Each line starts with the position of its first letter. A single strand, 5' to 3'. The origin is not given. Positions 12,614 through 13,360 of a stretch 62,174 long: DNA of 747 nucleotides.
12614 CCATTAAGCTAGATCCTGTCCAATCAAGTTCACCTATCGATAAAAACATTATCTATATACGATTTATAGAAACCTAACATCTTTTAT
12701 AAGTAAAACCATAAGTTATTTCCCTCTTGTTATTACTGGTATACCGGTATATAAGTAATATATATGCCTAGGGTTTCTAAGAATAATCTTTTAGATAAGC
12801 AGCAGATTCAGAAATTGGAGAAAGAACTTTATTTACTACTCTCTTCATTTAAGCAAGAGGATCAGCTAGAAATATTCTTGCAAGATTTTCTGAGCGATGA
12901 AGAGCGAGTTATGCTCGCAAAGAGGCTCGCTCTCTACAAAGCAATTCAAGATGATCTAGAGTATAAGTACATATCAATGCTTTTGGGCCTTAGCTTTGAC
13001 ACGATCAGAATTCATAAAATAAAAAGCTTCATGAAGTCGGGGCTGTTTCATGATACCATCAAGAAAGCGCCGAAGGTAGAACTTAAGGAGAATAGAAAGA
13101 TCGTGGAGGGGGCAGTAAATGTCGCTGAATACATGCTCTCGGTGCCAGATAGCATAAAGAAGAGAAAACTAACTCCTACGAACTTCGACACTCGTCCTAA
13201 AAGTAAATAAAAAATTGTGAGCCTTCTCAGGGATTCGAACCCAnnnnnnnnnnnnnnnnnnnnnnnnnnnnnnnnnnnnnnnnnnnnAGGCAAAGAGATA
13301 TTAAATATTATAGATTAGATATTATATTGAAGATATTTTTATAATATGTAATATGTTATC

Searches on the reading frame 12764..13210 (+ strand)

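Call 49: search_protein_families(library=pfam, proteins=[window:12764-13210:+], max_evalue=0.0001)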
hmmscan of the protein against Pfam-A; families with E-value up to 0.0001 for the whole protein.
window:12764-13210:+ (148 aa): 1 family
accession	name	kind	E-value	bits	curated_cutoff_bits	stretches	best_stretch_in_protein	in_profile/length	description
PF01371.25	Trp_repressor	-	8e-06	26.3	27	1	22-81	6-66/88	Trp repressor protein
